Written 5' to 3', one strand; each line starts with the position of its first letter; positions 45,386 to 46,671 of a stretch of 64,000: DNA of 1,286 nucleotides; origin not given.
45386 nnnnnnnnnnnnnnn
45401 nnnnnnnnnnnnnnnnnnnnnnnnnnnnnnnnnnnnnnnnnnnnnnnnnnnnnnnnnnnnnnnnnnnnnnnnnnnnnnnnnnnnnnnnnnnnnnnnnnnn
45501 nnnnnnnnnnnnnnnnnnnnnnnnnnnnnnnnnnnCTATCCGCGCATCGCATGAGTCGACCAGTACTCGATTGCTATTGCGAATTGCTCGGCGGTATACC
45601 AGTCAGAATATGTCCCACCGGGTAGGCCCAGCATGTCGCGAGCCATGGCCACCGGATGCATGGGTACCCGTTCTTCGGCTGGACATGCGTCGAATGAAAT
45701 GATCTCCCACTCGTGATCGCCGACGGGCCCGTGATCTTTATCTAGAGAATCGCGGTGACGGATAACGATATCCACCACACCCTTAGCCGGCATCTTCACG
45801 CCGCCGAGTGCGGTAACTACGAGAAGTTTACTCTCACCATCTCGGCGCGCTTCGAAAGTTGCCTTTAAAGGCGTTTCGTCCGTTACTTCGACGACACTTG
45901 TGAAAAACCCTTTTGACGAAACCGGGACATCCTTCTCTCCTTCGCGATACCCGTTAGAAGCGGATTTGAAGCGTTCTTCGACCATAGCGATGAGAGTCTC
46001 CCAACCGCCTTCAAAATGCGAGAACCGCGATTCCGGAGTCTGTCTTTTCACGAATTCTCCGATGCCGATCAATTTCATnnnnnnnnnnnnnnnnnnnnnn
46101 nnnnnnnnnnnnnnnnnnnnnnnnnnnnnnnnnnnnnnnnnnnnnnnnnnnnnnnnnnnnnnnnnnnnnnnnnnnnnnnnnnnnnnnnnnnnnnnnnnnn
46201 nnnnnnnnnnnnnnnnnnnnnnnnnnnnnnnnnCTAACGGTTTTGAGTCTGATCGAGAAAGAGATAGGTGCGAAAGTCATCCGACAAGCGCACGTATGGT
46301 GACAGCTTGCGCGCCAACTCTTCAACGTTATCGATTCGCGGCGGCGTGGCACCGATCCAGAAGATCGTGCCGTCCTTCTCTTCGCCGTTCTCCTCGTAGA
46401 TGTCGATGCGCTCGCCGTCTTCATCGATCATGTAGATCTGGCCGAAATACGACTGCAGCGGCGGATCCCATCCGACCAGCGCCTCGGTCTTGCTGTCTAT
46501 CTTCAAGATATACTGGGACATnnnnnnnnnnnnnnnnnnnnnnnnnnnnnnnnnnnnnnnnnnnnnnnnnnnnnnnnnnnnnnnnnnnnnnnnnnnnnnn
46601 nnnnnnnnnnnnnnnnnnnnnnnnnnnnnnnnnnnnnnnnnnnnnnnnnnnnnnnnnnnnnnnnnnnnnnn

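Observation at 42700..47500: Repeat-rich region of small orphan ORFs with dispersed 50-130-nt direct repeats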

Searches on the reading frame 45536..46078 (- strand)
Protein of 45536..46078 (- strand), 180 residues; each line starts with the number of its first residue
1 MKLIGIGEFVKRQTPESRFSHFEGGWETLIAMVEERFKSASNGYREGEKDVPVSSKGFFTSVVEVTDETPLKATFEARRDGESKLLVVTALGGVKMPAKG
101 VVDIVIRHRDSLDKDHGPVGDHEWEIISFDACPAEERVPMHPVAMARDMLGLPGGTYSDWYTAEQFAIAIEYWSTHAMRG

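Call 9: search_protein_families(library=pfam, max_evalue=0.1, proteins=[window:45536-46078:-])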
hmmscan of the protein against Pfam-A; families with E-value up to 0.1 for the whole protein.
window:45536-46078:- (180 aa): 1 family
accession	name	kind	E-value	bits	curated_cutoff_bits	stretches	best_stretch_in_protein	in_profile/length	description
PF11539.13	DUF3228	-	1.6e-10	41.3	25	1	59-178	63-193/194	Protein of unknown function (DUF3228)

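Call 10: search_protein_families(library=phrogs, max_evalue=0.1, proteins=[window:45536-46078:-])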
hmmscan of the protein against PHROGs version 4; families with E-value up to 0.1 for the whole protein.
window:45536-46078:- (180 aa): 0 families

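Call 11: find_encoding_contigs(protein=window:45536-46078:-, flank=10000, max_places=10)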
Protein window:45536-46078:- (180 aa): 2 contigs read that carry it; 2 places shown.
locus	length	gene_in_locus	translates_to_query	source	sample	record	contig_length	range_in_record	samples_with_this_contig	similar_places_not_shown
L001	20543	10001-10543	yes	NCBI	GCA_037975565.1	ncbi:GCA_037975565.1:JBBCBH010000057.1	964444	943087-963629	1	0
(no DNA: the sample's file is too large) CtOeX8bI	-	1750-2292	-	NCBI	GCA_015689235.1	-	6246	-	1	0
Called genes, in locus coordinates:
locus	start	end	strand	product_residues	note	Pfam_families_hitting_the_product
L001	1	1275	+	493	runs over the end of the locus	PF13567:DUF4131, PF03772:Competence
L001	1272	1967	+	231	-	PF00160:Pro_isomerase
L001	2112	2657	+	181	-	PF00334:NDK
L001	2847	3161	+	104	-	-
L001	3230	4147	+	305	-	PF01149:Fapy_DNA_glyco, PF06831:H2TH, PF06827:zf-FPG_IleRS (weak)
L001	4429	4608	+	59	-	PF04480:DUF559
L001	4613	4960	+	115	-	-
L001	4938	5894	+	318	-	-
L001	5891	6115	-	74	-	-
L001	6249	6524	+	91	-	PF00166:Cpn10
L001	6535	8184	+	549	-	PF00118:Cpn60_TCP1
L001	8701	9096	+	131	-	-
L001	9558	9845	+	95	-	-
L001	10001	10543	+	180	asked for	PF11539:DUF3228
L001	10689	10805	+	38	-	-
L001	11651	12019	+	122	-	-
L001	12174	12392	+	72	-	-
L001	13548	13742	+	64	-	PF01783:Ribosomal_L32p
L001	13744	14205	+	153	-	PF01029:NusB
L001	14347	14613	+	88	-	PF01541:GIY-YIG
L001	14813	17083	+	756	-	PF00932:LTD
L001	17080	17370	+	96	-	PF00216:Bac_DNA_binding, PF18291:HU-HIG (weak)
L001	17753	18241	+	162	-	PF20803:PaaX_M, PF09827:CRISPR_Cas2 (weak)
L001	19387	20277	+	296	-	-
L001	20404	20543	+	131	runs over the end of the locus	-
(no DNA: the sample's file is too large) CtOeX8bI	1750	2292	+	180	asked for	PF11539:DUF3228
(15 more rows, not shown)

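Call 17: find_related_loci(query=window:45536-46078:-, collection=viral_contigs, flank=8000)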
Query window:45536-46078:- (180 aa) in viral_contigs; peptide patterns used: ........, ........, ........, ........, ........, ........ (x = any residue, [..] = any of these).
27 stretches matched a pattern, but none encodes a relative of the query by tblastn (E <= 1e-3).

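Call 18: find_homologous_proteins(query=window:45536-46078:-)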
Query window:45536-46078:- (180 aa): 10 proteins with E <= 0.001 among 53 candidates.
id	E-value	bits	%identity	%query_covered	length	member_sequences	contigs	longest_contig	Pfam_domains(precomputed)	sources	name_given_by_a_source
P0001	1.5e-117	408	100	100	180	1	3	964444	PF11539.14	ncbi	ncbi:MAG: DUF3228 family protein [Candidatus Doudnabacteria bacterium]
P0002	7.3e-51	190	56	98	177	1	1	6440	PF11539.14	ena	-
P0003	1.5e-46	176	53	99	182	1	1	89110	PF11539.14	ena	-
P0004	1.6e-44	170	53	99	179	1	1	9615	PF11539.14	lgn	-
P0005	8.0e-39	151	49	100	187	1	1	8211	PF11539.14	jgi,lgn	jgi:hypothetical protein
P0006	1.9e-38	150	47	99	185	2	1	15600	PF11539.14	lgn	-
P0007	5.9e-38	148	46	100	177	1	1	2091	PF11539.14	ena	-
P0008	1.9e-36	143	47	99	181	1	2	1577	PF11539.14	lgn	-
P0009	2.4e-16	78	33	99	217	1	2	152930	PF11539.14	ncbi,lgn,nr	ncbi:MAG: DUF3228 family protein [Cyanobacteria bacterium SZAS LIN-3]|nr:DUF3228 family protein [Cya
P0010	5.5e-15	73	33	99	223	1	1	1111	PF11539.14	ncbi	-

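Call 19: find_encoding_contigs(protein=P0003, flank=10000, max_places=3)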
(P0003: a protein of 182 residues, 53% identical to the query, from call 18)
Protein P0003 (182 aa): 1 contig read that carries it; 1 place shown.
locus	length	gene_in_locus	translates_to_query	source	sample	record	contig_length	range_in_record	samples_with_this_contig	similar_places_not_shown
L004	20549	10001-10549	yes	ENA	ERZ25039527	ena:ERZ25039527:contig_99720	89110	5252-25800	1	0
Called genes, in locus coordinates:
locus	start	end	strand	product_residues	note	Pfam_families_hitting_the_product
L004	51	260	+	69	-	-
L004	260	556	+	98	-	-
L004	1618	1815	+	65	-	-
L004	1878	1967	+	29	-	-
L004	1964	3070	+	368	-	-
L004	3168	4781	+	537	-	-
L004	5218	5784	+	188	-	-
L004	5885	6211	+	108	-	-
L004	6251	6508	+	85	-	-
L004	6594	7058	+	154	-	-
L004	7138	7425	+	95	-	-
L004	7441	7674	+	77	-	-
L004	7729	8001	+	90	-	-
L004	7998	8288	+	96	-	-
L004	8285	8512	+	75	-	-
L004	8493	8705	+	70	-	-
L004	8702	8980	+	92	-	-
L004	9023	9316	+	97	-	-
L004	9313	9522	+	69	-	-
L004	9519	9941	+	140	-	-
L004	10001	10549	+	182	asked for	PF11539:DUF3228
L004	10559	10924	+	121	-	-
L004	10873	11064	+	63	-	-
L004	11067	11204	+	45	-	-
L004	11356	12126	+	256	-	-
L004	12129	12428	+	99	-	-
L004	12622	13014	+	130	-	-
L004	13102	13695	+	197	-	-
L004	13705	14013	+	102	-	-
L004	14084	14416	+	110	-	-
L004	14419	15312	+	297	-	PF17762:HTH_ParB (weak)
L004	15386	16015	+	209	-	PF00684:DnaJ_CXXCXGXG (faint)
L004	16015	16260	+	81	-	-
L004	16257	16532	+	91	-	-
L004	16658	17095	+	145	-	-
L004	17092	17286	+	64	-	-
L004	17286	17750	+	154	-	-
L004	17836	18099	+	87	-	-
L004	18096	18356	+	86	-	-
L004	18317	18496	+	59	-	-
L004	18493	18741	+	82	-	-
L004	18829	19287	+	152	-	-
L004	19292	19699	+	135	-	-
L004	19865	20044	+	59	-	-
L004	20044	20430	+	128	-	-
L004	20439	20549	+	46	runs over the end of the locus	-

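Call 20: find_encoding_contigs(protein=P0006, flank=10000, max_places=3)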
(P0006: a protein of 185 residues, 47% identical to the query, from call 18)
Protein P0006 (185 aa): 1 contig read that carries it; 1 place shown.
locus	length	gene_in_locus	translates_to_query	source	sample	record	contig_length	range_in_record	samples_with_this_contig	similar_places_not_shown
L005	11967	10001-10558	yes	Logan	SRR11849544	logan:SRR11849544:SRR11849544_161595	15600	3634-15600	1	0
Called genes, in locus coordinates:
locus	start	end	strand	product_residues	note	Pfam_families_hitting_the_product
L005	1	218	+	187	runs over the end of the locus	-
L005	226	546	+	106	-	-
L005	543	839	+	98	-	-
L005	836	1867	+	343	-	PF03781:FGE-sulfatase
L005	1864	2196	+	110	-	PF19800:DUF6283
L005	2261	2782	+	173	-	-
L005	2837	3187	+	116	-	-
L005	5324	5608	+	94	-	-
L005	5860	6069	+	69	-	-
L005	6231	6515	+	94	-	-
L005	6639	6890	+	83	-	-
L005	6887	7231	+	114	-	-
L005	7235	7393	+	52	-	-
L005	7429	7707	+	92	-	-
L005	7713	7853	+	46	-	-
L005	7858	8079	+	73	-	-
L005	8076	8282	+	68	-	-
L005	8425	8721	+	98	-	-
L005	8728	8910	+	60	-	-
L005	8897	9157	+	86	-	-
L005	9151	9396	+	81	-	PF19612:DUF6117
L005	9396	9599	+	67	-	-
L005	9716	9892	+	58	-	-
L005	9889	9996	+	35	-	-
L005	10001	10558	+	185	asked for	PF11539:DUF3228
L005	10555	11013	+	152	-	-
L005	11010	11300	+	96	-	-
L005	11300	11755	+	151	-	-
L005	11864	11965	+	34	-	?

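Call 21: find_encoding_contigs(protein=P0004, flank=10000, max_places=3)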
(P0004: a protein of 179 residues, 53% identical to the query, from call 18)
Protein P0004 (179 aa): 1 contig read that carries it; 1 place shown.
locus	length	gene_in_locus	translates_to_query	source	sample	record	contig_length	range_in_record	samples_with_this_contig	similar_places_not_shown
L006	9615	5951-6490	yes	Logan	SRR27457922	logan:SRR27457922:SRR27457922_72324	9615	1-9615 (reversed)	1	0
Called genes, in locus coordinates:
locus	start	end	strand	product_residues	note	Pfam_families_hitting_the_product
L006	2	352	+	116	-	?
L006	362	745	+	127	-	PF23140:Gp80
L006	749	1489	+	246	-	-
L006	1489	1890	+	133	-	-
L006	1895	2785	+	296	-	-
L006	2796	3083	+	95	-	-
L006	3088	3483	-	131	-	-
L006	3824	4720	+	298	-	PF03747:ADP_ribosyl_GH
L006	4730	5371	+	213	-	PF01844:HNH, PF14279:HNH_5 (weak)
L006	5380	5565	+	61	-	-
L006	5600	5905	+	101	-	-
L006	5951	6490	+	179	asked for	PF11539:DUF3228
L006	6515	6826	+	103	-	-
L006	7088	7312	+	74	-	-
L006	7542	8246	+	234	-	-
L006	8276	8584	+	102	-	-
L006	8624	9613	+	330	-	?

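Call 25: find_encoding_contigs(protein=P0002, flank=10000, max_places=3)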
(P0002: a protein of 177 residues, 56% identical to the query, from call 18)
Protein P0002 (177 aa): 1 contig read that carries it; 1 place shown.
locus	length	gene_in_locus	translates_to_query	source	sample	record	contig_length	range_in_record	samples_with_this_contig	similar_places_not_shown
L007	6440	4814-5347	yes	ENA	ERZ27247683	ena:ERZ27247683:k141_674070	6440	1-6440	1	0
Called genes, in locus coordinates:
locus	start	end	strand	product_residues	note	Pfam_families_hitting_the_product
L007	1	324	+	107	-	?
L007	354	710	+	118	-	-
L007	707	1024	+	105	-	PF23886:DUF7239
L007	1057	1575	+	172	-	PF13489:Methyltransf_23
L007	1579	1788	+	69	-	-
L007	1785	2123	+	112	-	-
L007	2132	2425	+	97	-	-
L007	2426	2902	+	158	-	-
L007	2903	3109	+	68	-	-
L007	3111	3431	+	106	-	-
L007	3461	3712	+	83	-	-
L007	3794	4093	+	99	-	-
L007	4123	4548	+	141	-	-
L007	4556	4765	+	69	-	-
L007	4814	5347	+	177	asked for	PF11539:DUF3228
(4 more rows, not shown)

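Call 26: find_encoding_contigs(protein=P0005, flank=10000, max_places=3)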
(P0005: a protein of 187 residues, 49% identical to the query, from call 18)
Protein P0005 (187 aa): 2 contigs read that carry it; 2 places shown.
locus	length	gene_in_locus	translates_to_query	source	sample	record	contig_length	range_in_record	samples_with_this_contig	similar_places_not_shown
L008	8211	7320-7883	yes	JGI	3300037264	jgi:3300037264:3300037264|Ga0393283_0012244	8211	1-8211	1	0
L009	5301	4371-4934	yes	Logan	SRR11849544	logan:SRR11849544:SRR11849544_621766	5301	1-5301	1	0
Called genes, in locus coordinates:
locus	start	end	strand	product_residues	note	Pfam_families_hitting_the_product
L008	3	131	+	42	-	?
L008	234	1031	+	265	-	-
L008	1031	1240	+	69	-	-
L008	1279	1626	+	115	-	-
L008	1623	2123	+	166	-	-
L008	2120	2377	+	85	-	-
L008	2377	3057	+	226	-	-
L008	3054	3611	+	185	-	-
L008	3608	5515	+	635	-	PF01653:DNA_ligase_aden, PF03120:OB_DNA_ligase, PF14520:HHH_5 (weak), PF00533:BRCT (weak)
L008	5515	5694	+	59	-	-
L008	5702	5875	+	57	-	-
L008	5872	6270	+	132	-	PF12957:DUF3846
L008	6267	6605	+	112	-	PF19800:DUF6283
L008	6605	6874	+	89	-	-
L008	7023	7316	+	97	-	-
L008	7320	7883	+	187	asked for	PF11539:DUF3228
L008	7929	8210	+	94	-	?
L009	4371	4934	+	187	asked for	PF11539:DUF3228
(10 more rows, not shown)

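Call 60: search_protein_families(library=phrogs, max_evalue=0.001, proteins=[L004:3168-4781:+, L004:1964-3070:+, L004:14419-15312:+, L004:11356-12126:+, L006:1895-2785:+, L006:749-1489:+, L006:8624-9613:+, L006:362-745:+, L005:836-1867:+, L008:234-1031:+])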
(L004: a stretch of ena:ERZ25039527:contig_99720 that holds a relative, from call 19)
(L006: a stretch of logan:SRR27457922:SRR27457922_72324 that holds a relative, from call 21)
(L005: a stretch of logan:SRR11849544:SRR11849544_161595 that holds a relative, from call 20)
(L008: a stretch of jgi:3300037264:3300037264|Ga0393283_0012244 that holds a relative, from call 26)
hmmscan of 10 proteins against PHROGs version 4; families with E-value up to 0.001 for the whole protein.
L004:3168-4781:+ (537 aa): 1 family
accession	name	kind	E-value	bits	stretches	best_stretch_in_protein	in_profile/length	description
phrog_1314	-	DNA, RNA and nucleotide metabolism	2.9e-47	162.6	1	25-507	17-369/394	HNH endonuclease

L004:1964-3070:+ (368 aa): 2 families
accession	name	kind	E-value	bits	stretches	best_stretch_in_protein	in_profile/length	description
phrog_1297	-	other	8.4e-28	98.4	2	214-353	210-349/356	ATPase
phrog_16335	-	other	7.1e-05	23.1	1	3-128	33-162/267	ATPase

L004:14419-15312:+ (297 aa): 5 families
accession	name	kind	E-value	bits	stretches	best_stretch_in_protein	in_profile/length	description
phrog_1033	-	DNA, RNA and nucleotide metabolism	1e-24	89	1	9-256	29-253/334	ParB-like partition protein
phrog_25613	-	unknown function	2.8e-22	80.5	1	17-154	21-145/148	-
phrog_6218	-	DNA, RNA and nucleotide metabolism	1.4e-08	35.3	1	69-249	42-213/506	ParB-like partition protein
phrog_4715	-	DNA, RNA and nucleotide metabolism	9.4e-08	31.9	1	44-214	174-342/630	ParB-like partition protein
phrog_18726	-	unknown function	2.1e-07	31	1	108-207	107-205/572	-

L004:11356-12126:+ (256 aa): 0 families

L006:1895-2785:+ (296 aa): 1 family
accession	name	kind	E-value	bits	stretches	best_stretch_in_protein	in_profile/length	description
phrog_17327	-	connector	1.6e-05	25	1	154-262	249-354/405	head-tail connector protein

L006:749-1489:+ (246 aa): 0 families

L006:8624-9613:+ (330 aa): 0 families

L006:362-745:+ (127 aa): 1 family
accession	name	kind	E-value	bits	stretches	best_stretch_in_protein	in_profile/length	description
phrog_240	-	head and packaging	5.7e-31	108.9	1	1-122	61-184/200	head protein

L005:836-1867:+ (343 aa): 1 family
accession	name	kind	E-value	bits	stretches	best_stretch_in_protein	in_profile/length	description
phrog_18508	-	other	4.4e-10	40.3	1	122-200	47-135/266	kinase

L008:234-1031:+ (265 aa): 0 families

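Call 70: search_protein_families(library=padloc, max_evalue=0.01, proteins=[window:45536-46078:-])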
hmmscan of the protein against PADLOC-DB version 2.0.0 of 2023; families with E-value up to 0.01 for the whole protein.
window:45536-46078:- (180 aa): 0 families

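Call 71: search_protein_families(library=ncbifam, max_evalue=0.01, proteins=[window:45536-46078:-])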
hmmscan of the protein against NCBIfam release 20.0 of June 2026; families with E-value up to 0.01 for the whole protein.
window:45536-46078:- (180 aa): 0 families

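Call 83: search_dna_similar(query=window:45536-46078:-, collection=phages, mode=protein, max_rows=10)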
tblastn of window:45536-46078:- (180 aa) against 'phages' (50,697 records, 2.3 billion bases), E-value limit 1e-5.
Records with a match: 1; places in all: 1; records where one place covers at least 80% of the query: 1.
Best place of each record, by identity: <60% 1.
By first word of the organism name: Microcystis 1.
By host as written in the record: Microcystis sp. SG03 1.
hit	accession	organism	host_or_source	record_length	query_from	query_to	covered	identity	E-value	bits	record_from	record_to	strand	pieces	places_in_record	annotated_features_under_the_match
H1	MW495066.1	Microcystis phage MaAM05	Microcystis sp. SG03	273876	1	180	100%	41.7%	5e-34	132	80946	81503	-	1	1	hypothetical protein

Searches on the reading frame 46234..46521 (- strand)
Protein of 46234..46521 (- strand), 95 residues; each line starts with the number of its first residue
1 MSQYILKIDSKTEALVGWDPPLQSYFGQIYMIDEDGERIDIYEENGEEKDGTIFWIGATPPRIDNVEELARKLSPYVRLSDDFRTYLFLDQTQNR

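Call 9: search_protein_families(library=pfam, max_evalue=0.1, proteins=[window:46234-46521:-])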
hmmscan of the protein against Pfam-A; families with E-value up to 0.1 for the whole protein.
window:46234-46521:- (95 aa): 0 families

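Call 10: search_protein_families(library=phrogs, max_evalue=0.1, proteins=[window:46234-46521:-])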
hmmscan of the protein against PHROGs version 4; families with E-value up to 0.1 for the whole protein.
window:46234-46521:- (95 aa): 0 families

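Call 70: search_protein_families(library=padloc, max_evalue=0.01, proteins=[window:46234-46521:-])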
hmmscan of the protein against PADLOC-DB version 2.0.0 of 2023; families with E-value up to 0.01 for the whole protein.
window:46234-46521:- (95 aa): 0 families

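Call 71: search_protein_families(library=ncbifam, max_evalue=0.01, proteins=[window:46234-46521:-])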
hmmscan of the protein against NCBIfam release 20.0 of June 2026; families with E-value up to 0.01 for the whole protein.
window:46234-46521:- (95 aa): 0 families

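Call 75: search_protein_representatives(protein=window:46234-46521:-)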
Query: 95 residues. Proteins with E-value up to 0.001 (for the whole library): 114; up to 1e-10: 13; up to 1e-30: 0. The best 114 are listed.
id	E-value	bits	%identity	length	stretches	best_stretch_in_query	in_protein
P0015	5.0e-26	106.8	57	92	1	1-88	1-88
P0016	6.0e-16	74.5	44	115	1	1-84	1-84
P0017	2.4e-15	72.5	46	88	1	2-95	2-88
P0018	5.6e-15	71.4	38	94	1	1-90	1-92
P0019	2.3e-14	69.4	51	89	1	1-80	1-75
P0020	5.1e-14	68.3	48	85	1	1-95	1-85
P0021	6.5e-14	68.0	48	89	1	1-88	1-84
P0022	1.0e-12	64.1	44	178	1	1-89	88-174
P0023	1.5e-12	63.6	48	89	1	1-93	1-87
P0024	3.9e-12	62.3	40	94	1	1-88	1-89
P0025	9.2e-12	61.1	40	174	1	4-94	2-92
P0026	1.5e-11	60.4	42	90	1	1-89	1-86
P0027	5.9e-11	58.5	43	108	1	1-80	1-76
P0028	2.8e-10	56.3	46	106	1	1-72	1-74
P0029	3.5e-10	56.0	50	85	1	1-87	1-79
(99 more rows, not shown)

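Call 77: search_protein_families(library=pfam, alignment_id=A5, max_evalue=0.01)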
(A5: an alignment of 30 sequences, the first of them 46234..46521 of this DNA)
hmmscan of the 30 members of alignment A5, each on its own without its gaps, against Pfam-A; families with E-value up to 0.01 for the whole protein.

A. member 1, window:46234-46521:- (95 aa): 0 families

B. families by the number of members that match (of 30 scanned): 1 family
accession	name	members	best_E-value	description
PF19569.5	START_2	1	0.007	START-like superfamily domain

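Call 78: search_solved_structures(query=A5, max_evalue=1)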
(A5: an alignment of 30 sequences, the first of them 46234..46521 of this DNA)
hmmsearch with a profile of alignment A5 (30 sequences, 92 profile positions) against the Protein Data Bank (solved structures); distinct sequences matched with E-value up to 1: 2.
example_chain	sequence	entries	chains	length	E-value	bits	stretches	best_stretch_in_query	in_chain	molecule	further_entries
9pzm_B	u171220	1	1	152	0.17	15.2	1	40-86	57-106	AUGMIN subunit 2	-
9nba_B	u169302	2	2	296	0.96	12.8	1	41-86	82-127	AUGMIN subunit 2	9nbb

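Call 79: find_encoding_contigs(protein=P0015, flank=8000, max_places=4)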
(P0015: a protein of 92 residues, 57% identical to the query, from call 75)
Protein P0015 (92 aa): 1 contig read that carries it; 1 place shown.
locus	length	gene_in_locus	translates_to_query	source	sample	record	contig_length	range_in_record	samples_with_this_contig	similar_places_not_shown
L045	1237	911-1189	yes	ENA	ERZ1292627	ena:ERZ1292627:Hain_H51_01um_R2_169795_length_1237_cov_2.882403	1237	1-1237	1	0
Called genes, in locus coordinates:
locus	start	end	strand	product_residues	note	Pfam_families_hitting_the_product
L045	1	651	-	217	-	?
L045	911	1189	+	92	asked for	-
